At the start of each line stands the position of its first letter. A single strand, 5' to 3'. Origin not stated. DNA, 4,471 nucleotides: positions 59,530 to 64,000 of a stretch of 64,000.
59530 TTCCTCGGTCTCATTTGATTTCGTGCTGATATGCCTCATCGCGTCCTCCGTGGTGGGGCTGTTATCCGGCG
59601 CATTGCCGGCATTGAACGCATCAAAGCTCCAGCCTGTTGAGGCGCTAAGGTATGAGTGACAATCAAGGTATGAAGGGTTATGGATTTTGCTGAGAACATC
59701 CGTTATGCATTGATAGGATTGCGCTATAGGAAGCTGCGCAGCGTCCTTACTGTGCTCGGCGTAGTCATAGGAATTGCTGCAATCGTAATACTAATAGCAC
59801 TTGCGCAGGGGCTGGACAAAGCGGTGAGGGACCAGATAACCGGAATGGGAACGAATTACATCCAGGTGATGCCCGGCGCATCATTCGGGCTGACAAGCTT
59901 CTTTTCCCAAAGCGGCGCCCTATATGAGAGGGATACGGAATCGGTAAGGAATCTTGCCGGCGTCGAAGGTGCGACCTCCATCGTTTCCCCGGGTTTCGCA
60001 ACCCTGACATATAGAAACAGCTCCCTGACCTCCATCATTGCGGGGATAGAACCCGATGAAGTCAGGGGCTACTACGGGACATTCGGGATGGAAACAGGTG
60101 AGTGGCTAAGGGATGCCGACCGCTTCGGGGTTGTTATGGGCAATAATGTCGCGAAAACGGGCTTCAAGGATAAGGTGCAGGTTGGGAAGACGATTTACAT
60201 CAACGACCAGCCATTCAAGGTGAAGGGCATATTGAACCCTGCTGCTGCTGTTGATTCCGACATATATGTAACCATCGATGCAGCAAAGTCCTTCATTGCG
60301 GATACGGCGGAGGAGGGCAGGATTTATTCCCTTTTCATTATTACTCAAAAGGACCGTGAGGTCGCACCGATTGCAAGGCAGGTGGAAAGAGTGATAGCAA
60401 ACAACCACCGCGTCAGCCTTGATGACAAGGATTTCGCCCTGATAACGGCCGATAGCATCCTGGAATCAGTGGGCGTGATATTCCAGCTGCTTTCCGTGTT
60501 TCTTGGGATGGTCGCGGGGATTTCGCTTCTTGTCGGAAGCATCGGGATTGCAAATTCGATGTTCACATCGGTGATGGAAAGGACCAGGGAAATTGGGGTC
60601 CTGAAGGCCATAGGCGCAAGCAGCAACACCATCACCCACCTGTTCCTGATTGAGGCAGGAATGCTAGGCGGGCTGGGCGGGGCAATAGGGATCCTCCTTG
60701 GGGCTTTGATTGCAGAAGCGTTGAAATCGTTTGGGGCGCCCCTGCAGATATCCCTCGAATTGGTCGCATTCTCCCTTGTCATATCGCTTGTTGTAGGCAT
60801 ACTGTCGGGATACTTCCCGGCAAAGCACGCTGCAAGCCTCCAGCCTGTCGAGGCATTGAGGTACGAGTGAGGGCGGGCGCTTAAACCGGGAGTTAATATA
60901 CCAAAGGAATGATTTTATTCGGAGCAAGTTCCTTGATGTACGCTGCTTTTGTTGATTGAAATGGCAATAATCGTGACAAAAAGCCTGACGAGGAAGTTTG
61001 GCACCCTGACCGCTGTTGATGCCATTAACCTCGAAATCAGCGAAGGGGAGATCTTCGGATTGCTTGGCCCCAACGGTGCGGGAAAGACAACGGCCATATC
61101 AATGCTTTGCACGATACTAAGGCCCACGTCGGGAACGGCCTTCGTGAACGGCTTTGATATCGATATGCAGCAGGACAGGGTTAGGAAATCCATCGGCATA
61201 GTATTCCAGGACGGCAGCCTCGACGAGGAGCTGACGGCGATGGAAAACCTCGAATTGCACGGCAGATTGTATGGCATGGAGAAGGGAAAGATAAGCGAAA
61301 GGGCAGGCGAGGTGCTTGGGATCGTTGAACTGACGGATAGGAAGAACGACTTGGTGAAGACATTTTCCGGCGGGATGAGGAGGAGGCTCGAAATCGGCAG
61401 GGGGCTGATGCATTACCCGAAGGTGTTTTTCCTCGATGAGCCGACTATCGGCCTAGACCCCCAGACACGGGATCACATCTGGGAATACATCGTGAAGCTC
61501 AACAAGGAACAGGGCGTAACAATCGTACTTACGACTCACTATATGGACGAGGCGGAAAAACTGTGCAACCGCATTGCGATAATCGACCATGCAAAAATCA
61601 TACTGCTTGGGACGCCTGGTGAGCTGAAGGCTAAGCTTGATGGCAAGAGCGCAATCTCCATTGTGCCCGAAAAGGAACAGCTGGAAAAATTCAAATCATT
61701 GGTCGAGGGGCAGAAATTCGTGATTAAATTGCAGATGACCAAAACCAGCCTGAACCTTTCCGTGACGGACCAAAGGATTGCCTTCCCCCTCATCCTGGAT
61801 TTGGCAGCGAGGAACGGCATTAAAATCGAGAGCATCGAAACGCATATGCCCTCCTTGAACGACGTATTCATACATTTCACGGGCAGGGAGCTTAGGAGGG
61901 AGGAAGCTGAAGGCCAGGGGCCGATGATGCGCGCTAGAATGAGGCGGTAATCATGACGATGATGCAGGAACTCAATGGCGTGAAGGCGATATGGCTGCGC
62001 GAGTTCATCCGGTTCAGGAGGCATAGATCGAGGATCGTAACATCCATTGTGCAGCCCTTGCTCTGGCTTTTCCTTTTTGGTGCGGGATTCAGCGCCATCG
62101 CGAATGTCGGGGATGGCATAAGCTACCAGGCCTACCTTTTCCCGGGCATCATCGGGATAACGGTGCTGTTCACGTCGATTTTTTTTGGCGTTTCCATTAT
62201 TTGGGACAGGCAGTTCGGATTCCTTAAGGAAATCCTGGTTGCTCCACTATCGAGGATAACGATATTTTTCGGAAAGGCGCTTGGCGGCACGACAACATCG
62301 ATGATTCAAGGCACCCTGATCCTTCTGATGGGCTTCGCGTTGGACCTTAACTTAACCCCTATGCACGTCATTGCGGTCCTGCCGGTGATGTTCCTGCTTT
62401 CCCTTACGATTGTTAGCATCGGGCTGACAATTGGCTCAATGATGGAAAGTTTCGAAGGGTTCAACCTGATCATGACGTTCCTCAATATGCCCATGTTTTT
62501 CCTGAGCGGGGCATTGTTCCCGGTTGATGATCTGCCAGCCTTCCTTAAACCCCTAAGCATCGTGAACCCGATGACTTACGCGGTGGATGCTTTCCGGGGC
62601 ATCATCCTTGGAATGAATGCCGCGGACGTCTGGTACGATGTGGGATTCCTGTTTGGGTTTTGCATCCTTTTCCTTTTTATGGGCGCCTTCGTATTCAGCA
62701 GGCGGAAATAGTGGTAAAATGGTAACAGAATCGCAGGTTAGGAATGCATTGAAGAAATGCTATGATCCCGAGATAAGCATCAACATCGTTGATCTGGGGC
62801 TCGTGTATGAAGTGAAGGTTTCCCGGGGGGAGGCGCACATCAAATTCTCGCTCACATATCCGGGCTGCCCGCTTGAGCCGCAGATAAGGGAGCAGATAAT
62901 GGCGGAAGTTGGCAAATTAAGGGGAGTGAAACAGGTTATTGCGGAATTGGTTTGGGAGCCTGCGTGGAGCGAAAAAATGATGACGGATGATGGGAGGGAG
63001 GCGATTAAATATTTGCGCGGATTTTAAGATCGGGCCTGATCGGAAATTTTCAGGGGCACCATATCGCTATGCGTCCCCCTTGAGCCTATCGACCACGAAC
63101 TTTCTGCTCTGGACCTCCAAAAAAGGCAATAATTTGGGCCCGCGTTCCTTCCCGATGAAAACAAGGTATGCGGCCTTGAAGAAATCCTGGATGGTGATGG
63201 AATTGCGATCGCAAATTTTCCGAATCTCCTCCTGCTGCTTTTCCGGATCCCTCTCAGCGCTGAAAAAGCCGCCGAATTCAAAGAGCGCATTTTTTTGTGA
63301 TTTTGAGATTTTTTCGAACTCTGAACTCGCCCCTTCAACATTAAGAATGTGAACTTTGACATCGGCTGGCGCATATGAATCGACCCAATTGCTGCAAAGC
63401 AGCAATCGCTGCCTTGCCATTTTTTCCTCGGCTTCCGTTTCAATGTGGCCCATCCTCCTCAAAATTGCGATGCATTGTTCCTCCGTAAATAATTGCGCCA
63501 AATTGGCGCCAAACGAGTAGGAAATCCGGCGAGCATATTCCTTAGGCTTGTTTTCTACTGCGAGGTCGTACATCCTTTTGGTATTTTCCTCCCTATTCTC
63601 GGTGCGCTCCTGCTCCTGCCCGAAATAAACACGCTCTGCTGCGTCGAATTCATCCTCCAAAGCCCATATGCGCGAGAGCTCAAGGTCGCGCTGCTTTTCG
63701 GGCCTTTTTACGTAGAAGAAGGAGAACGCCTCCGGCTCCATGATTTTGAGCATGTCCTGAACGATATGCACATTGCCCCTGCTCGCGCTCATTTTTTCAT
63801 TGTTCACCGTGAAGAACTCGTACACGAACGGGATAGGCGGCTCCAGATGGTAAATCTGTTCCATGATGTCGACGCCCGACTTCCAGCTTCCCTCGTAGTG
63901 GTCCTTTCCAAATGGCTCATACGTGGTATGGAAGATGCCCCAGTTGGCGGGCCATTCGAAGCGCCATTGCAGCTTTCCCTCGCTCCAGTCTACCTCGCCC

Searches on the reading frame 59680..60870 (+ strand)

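Call 82: search_protein_families(library=pfam, proteins=[window:59680-60870:+], max_evalue=0.0001)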
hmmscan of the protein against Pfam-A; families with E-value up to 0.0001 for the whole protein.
window:59680-60870:+ (396 aa): 2 families
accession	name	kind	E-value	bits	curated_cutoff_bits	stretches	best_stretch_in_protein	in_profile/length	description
PF12704.14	MacB_PCD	-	2.9e-27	96.8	27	1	21-237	1-206/207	MacB-like periplasmic core domain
PF02687.27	FtsX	-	8.6e-20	71.4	25.5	1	277-389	2-120/120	FtsX-like permease C-terminal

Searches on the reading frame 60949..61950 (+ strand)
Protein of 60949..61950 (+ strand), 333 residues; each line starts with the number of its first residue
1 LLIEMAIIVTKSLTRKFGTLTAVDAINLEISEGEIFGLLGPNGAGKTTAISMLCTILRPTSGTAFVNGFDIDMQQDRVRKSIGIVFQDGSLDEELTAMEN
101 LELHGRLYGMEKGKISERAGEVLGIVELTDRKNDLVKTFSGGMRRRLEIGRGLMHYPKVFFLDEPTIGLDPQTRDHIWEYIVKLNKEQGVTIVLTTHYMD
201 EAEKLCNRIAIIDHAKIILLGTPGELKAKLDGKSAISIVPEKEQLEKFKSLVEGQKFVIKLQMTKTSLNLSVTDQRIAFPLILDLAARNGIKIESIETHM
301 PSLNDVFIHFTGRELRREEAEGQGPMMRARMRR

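Call 82: search_protein_families(library=pfam, proteins=[window:60949-61950:+], max_evalue=0.0001)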
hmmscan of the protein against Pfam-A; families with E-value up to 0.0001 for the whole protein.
window:60949-61950:+ (333 aa): 3 families
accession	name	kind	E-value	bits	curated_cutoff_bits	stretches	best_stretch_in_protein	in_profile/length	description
PF00005.33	ABC_tran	-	3.6e-32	112.3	25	1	24-166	2-136/137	ABC transporter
PF13304.12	AAA_21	-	1.9e-09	38.4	27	1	122-197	221-298/304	AAA domain, putative AbiEii toxin, Type IV TA system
PF13732.12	DrrA1-3_C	-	1.3e-08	35.8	27.4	1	221-310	1-80/81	ATP-binding protein DrrA1-3-like, C-terminal domain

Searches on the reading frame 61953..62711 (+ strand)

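Call 82: search_protein_families(library=pfam, proteins=[window:61953-62711:+], max_evalue=0.0001)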
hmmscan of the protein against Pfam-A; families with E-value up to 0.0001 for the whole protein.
window:61953-62711:+ (252 aa): 2 families
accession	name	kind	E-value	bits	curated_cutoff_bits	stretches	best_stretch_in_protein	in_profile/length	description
PF01061.29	ABC2_membrane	-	1.5e-41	142.7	26.9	1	10-218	3-210/211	ABC-2 type transporter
PF12698.13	ABC2_membrane_3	-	5.5e-22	78.7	31.6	1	57-245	159-346/347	ABC-2 family transporter protein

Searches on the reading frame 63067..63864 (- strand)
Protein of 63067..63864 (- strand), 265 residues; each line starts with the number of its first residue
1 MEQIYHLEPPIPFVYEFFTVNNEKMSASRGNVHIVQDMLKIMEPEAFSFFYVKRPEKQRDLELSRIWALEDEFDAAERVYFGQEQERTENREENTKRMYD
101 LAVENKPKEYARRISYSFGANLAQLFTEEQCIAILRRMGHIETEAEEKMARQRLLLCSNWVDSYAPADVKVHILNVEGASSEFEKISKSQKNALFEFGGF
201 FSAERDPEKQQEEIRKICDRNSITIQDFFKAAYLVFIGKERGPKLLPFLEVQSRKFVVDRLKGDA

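Call 82: search_protein_families(library=pfam, proteins=[window:63067-63864:-], max_evalue=0.0001)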
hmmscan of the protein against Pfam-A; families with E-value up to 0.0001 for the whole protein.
window:63067-63864:- (265 aa): 2 families
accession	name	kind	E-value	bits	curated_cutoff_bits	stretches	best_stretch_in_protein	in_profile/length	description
PF01921.24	tRNA-synt_1f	-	8.8e-21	74.6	27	1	2-102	259-357/360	tRNA synthetases class I (K)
PF09334.17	tRNA-synt_1g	-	2.5e-05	23.7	20.1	1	13-64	316-367/391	tRNA synthetases class I (M)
